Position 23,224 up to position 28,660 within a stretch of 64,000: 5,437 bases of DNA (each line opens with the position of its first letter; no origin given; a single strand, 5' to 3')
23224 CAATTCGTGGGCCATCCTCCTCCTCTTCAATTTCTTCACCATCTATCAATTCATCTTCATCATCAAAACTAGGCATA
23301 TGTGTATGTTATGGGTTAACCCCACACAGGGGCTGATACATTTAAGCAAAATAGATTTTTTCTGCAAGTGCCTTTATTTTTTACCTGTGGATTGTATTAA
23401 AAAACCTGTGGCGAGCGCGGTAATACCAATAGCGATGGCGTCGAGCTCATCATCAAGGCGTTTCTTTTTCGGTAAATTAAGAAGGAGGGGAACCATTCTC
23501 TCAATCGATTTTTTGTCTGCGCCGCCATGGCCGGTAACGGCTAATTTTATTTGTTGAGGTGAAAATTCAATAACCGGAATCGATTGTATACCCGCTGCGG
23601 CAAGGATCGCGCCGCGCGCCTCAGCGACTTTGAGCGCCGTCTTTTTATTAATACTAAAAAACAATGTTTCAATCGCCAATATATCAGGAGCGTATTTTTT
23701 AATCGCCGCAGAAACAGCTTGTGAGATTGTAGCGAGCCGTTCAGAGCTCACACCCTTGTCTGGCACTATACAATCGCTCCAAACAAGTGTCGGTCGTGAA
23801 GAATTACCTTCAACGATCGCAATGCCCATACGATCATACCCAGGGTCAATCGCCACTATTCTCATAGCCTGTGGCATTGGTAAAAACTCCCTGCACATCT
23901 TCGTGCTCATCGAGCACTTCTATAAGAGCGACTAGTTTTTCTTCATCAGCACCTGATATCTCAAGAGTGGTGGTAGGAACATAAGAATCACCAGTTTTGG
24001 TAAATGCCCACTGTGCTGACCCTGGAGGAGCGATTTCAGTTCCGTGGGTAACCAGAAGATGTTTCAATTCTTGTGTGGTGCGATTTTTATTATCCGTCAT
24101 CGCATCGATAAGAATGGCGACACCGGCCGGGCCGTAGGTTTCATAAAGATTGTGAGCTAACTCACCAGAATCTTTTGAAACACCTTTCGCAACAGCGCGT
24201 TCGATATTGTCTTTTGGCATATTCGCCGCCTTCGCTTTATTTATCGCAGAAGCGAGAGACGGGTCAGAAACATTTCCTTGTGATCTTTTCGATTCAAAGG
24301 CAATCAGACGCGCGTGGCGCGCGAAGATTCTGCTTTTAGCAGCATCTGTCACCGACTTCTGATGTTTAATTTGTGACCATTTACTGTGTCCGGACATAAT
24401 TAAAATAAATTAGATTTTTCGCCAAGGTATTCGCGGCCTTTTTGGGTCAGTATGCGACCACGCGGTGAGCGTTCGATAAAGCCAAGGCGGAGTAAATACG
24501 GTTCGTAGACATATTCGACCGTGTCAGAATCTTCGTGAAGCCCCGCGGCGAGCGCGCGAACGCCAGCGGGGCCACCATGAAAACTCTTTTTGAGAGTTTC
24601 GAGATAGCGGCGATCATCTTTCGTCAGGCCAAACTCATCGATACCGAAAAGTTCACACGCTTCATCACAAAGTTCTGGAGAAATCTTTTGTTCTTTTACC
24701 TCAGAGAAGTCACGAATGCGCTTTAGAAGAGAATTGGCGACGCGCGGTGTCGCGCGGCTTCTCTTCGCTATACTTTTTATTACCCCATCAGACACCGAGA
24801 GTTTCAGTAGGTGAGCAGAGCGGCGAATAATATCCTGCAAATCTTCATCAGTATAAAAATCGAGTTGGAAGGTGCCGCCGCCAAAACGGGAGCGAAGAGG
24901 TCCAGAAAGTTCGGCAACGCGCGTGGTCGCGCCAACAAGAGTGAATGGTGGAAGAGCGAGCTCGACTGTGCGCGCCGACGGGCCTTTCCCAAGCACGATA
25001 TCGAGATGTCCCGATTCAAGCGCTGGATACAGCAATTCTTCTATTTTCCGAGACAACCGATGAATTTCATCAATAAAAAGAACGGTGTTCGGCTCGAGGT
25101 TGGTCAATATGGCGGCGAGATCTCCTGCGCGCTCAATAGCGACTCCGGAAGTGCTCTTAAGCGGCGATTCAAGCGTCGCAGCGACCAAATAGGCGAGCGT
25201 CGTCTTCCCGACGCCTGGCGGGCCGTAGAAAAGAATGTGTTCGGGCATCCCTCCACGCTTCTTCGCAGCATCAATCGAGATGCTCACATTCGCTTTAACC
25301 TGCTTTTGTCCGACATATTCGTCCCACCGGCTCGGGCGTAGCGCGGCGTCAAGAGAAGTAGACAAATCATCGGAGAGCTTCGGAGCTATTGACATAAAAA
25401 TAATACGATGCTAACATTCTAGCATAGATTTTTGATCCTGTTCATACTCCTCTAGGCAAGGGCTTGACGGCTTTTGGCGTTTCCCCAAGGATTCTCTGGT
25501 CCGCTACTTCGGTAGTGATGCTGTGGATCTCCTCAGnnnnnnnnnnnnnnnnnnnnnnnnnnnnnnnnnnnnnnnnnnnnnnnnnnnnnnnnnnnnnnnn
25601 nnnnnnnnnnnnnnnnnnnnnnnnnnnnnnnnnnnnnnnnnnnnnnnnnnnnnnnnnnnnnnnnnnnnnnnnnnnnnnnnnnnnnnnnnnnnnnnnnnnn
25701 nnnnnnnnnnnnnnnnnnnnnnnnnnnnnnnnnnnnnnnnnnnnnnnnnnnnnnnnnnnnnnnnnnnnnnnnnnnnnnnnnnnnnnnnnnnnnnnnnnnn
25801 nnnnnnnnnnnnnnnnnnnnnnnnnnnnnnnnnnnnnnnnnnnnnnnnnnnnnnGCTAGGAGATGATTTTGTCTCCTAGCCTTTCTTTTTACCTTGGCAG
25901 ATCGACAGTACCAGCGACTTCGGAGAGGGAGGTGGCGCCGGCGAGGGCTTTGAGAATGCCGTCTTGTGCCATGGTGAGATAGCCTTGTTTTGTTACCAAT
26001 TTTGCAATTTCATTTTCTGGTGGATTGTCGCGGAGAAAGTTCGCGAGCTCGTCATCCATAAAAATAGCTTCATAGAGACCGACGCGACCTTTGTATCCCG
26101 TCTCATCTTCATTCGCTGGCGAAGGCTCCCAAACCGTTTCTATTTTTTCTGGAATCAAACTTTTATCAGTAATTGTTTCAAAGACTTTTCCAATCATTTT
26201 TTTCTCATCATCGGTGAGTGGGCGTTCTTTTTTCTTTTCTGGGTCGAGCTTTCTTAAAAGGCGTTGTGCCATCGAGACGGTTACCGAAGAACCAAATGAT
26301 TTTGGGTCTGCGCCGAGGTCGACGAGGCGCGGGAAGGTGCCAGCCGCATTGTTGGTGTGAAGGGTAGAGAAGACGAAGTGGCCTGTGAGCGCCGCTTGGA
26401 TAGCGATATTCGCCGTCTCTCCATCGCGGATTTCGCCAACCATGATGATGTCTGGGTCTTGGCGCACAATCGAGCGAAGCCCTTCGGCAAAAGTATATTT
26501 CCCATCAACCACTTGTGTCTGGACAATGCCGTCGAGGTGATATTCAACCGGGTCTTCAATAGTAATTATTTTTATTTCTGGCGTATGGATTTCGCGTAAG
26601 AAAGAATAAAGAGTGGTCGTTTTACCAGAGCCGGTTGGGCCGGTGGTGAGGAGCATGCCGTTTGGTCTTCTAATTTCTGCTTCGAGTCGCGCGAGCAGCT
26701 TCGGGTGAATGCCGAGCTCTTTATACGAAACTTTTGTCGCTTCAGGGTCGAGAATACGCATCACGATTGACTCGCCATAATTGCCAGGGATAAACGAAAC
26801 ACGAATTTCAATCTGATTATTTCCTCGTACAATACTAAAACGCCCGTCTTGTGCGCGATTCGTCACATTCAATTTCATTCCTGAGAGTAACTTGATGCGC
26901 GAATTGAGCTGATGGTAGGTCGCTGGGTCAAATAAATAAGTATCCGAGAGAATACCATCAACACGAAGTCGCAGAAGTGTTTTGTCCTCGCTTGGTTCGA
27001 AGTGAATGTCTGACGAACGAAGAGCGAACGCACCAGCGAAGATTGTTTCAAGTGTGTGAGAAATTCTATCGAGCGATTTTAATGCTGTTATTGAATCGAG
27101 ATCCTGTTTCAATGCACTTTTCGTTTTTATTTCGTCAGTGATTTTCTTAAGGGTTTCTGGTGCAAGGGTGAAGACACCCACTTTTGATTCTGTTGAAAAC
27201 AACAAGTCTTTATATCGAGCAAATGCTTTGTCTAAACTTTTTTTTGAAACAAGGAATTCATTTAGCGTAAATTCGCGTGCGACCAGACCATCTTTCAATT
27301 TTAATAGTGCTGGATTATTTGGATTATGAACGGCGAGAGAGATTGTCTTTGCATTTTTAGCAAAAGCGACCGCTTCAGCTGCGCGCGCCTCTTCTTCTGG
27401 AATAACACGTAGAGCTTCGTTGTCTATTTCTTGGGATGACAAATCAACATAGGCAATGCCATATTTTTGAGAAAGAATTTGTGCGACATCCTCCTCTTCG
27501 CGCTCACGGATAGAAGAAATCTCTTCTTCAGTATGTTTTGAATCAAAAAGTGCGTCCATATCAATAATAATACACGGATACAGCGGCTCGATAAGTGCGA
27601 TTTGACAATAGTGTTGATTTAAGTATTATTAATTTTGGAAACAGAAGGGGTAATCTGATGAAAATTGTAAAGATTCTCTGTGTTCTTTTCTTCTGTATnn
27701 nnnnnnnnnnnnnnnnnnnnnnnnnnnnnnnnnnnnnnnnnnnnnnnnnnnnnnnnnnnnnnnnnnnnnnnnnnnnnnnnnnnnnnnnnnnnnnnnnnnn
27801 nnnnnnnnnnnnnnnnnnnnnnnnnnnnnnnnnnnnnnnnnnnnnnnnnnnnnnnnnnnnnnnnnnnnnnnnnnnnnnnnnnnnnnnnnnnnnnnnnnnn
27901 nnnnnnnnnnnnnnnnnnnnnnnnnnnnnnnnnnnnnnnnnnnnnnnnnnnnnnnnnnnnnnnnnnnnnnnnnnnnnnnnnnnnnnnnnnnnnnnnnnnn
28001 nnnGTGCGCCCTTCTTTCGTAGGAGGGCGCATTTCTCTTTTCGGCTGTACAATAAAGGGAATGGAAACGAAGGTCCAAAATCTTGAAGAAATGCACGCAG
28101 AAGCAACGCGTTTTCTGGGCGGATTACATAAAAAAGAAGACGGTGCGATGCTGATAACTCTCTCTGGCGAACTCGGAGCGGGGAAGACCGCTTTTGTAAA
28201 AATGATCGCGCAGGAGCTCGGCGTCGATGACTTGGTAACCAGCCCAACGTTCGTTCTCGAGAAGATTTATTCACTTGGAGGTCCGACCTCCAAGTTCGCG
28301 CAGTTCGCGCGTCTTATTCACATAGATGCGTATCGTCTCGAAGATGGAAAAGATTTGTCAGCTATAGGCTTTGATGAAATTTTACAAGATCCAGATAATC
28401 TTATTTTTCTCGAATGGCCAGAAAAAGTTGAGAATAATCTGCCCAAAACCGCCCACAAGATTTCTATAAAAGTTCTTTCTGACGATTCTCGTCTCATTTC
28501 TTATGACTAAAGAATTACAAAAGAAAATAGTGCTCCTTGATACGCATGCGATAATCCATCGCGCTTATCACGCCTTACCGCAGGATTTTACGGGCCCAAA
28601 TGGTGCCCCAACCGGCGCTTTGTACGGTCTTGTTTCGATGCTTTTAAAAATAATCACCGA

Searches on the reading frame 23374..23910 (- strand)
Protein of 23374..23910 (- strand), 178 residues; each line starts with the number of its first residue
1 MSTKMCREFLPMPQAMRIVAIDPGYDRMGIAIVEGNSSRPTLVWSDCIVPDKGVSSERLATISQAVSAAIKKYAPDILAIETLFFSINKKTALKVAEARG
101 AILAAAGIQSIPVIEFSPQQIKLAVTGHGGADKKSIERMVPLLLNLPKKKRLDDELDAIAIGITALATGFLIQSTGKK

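Call 88: search_protein_families(library=pfam, proteins=[window:23374-23910:-], max_evalue=0.001)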
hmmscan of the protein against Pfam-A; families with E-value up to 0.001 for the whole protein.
window:23374-23910:- (178 aa): 1 family
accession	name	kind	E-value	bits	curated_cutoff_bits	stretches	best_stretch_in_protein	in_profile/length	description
PF02075.23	RuvC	-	1.1e-37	129.7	22.2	1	18-164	1-147/148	Crossover junction endodeoxyribonuclease RuvC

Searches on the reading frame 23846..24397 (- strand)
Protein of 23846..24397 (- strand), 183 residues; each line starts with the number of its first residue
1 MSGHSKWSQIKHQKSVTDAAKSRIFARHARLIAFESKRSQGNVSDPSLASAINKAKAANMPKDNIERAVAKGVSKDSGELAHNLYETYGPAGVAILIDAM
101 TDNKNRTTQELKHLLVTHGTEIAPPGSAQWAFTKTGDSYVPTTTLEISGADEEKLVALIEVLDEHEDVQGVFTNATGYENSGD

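Call 88: search_protein_families(library=pfam, proteins=[window:23846-24397:-], max_evalue=0.001)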
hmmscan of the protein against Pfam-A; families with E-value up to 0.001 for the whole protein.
window:23846-24397:- (183 aa): 2 families
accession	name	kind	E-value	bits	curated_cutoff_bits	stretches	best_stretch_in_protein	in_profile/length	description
PF01709.26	Transcrip_reg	-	2.7e-24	86.2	27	2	83-136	4-57/160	TACO1/YebC second and third domain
PF20772.2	TACO1_YebC_N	-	3.8e-21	75.8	36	1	5-73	1-71/73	TACO1/YebC protein N-terminal domain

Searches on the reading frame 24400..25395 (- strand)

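Call 88: search_protein_families(library=pfam, proteins=[window:24400-25395:-], max_evalue=0.001)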
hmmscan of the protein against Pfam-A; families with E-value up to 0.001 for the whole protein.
window:24400-25395:- (331 aa): 14 families
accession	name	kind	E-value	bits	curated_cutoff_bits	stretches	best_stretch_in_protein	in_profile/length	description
PF05496.18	RuvB_N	-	5.8e-66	221.6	27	1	19-172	1-154/159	Holliday junction DNA helicase RuvB P-loop domain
PF05491.19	RuvB_C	-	4.4e-26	91.1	24.7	1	254-324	1-71/72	RuvB C-terminal winged helix domain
PF17864.7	AAA_lid_4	-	3.5e-22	78.4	27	1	181-253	1-74/74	RuvB AAA lid domain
PF00004.35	AAA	-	1.8e-18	67.7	21.2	1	54-171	1-123/131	ATPase family associated with various cellular activities (AAA)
PF07728.20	AAA_5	-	6.4e-09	36.4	22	1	53-171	1-139/139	AAA domain (dynein-related subfamily)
PF01078.27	Mg_chelatase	-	2.9e-06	27.3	20.3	0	28-75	6-46/207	Magnesium chelatase, subunit ChlI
PF13191.12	AAA_16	-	6.6e-06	27.2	32.6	0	46-78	19-51/167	AAA ATPase domain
PF13401.12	AAA_22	-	2.1e-05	25.3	27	0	53-77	7-31/130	AAA domain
PF07724.20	AAA_2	-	2.3e-05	24.9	27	0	99-132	72-105/166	AAA domain (Cdc48 subfamily)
PF20720.3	nSTAND3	-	0.00017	21.7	27.2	1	52-110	18-73/155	Novel STAND NTPase 3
PF00910.28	RNA_helicase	-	0.00027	21.8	21.5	0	54-124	1-73/105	RNA helicase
PF13173.12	AAA_14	-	0.00058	20.3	27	0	54-117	5-77/129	AAA domain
PF03266.21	NTPase_1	-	0.00081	19.7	23.9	0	54-87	2-35/168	NTPase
PF06068.19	TIP49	-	0.00083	19.1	23.8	0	25-77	24-76/347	TIP49 P-loop domain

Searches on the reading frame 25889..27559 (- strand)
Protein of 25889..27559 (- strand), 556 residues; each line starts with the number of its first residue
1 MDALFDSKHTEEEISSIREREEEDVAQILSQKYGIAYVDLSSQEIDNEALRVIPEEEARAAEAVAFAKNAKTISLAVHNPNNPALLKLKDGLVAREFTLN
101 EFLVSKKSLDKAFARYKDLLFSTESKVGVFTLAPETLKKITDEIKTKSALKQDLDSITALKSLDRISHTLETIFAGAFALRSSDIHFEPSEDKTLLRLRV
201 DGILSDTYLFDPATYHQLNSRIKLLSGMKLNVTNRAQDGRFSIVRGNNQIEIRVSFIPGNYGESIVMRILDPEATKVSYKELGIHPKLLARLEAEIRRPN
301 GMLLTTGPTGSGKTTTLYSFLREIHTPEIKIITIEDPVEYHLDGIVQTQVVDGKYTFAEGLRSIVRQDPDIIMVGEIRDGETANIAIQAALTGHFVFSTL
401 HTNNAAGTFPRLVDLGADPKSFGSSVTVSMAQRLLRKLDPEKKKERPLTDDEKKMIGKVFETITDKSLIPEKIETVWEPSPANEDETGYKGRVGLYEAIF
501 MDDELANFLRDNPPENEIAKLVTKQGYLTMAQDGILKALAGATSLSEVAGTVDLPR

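Call 90: search_protein_families(library=pfam, proteins=[window:25889-27559:-], max_evalue=0.00001)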
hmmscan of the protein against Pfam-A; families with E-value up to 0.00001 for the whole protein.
window:25889-27559:- (556 aa): 2 families
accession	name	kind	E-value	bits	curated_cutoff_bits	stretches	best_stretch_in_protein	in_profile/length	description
PF00437.27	T2SSE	-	9.7e-103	344.1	24.9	1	163-548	5-368/370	Type II/IV secretion system protein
PF05157.20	MshEN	-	3e-07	30.8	23.1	1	33-116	1-83/90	MshEN domain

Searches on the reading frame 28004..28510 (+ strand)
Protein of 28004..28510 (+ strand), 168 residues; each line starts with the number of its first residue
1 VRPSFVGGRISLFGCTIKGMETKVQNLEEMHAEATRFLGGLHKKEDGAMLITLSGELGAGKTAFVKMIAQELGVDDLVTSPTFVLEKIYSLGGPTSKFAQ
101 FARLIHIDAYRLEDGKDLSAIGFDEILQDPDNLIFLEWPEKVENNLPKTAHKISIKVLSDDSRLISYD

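Call 90: search_protein_families(library=pfam, proteins=[window:28004-28510:+], max_evalue=0.00001)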
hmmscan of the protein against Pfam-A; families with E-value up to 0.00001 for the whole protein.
window:28004-28510:+ (168 aa): 1 family
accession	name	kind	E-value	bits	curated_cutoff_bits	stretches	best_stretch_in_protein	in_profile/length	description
PF02367.23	TsaE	-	4.2e-30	104.8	26.6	1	29-163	6-126/128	Threonylcarbamoyl adenosine biosynthesis protein TsaE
